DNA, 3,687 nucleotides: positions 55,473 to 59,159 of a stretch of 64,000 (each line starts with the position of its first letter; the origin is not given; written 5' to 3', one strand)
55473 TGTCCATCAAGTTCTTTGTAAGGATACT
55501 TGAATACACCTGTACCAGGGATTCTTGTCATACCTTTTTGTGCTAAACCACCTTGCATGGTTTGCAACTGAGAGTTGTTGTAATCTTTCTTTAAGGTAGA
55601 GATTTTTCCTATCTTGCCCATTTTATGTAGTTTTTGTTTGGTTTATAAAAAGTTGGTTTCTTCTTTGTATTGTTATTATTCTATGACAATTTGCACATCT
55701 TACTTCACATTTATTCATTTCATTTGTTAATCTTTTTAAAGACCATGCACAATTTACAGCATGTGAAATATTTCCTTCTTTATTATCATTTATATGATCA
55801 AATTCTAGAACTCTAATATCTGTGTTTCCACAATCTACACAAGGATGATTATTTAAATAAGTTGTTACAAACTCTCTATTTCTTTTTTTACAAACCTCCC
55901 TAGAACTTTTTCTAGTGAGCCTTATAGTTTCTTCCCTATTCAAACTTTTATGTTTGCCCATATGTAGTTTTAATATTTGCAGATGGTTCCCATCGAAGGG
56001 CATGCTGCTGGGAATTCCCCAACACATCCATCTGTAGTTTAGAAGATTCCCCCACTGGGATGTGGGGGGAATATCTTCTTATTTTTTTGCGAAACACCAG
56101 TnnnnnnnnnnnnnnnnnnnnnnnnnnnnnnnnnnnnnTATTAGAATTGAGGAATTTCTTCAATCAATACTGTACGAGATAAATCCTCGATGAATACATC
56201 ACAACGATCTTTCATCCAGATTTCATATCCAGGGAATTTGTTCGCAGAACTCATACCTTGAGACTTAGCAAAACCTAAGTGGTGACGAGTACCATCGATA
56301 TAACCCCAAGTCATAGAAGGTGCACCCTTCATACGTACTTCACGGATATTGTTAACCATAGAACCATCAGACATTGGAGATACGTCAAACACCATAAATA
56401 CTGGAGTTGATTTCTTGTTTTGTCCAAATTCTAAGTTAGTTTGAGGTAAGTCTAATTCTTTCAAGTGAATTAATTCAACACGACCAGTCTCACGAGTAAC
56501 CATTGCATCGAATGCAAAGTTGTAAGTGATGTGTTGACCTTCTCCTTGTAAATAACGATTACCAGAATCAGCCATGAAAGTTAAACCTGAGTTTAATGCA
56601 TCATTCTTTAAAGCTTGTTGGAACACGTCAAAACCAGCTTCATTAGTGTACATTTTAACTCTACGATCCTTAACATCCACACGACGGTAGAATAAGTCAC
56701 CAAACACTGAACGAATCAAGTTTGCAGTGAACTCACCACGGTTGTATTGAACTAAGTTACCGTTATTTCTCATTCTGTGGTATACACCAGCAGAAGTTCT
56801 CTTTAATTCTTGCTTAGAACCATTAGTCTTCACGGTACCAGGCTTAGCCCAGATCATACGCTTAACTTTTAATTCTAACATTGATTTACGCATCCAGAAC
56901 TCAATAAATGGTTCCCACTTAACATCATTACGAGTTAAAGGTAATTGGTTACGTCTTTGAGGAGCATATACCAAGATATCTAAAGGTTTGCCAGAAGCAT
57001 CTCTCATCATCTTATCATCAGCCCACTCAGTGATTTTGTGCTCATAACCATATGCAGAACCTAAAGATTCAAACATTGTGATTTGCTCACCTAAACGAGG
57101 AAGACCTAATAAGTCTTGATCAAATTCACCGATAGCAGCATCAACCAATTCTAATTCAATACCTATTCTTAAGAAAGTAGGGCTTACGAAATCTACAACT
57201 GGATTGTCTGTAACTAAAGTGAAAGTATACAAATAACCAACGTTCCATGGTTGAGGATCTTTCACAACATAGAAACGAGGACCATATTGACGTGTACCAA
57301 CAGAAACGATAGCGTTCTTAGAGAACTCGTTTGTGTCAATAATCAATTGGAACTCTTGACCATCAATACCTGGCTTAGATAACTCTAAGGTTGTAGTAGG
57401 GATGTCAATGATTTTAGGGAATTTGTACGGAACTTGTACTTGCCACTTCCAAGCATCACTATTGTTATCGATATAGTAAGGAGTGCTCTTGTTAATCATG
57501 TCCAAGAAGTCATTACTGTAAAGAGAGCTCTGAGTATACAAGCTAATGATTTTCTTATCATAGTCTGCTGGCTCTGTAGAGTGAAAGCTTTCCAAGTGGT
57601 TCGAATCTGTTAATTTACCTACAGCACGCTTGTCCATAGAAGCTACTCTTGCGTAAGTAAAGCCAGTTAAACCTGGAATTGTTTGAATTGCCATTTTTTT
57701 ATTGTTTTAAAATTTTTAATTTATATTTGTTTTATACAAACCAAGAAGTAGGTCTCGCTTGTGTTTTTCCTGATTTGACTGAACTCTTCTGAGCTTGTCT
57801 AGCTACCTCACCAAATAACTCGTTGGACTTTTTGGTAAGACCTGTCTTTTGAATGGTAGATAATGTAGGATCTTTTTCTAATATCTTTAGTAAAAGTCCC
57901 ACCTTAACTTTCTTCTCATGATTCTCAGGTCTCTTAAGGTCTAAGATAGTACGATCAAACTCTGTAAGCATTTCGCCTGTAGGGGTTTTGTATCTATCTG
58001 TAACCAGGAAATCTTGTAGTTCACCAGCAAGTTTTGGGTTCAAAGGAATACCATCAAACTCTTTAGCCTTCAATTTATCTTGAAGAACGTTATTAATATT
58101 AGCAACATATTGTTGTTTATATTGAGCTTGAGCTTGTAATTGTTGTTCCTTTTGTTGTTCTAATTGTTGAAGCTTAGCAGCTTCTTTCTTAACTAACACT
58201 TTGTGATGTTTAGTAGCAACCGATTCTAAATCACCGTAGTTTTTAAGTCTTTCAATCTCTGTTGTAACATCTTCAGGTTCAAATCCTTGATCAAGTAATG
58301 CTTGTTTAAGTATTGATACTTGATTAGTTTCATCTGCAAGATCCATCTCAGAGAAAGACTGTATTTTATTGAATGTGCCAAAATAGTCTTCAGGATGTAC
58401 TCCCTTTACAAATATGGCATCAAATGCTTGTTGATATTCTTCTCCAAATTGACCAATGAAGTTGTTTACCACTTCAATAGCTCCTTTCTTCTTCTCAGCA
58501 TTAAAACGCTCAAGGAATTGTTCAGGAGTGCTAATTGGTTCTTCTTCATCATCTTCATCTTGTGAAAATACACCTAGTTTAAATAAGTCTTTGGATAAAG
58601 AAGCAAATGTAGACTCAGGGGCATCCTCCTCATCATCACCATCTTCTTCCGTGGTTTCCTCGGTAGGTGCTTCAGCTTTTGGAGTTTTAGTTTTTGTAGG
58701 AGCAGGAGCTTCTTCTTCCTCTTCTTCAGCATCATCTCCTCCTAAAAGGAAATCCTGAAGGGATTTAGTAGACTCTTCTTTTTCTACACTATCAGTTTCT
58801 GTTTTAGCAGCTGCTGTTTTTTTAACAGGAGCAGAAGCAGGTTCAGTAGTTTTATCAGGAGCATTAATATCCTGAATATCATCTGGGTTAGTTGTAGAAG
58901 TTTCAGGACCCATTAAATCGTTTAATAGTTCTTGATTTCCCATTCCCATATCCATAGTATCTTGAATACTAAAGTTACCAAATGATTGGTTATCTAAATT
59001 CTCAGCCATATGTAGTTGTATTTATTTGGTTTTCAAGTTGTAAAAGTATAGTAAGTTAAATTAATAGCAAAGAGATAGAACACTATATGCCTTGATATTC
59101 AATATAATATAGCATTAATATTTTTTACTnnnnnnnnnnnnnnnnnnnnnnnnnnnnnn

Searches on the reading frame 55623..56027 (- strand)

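Call 21: search_protein_families(library=pfam, proteins=[window:55623-56027:-], max_evalue=0.05)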
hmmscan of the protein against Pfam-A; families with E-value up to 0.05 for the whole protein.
window:55623-56027:- (134 aa): 2 families
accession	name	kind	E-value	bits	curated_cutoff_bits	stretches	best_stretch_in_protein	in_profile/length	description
PF23547.1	Zn_ribbon_FGT1_1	-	0.022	14.8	27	1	107-121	1-15/35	FORGETTER1 first zinc ribbon domain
PF18750.7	SNAD4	-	0.028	14.9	27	1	28-69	30-70/130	Secreted Novel AID/APOBEC-like Deaminase 4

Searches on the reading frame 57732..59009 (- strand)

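Call 21: search_protein_families(library=pfam, proteins=[window:57732-59009:-], max_evalue=0.05)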
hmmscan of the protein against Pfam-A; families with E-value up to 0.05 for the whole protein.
window:57732-59009:- (425 aa): 2 families
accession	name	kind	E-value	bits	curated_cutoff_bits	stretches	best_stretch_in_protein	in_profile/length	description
PF05130.17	FlgN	-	0.0077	17.1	30.5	1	254-312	13-71/147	FlgN protein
PF21982.2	RecX_HTH1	-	0.049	14.1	26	0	234-255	19-40/40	RecX, first three-helix domain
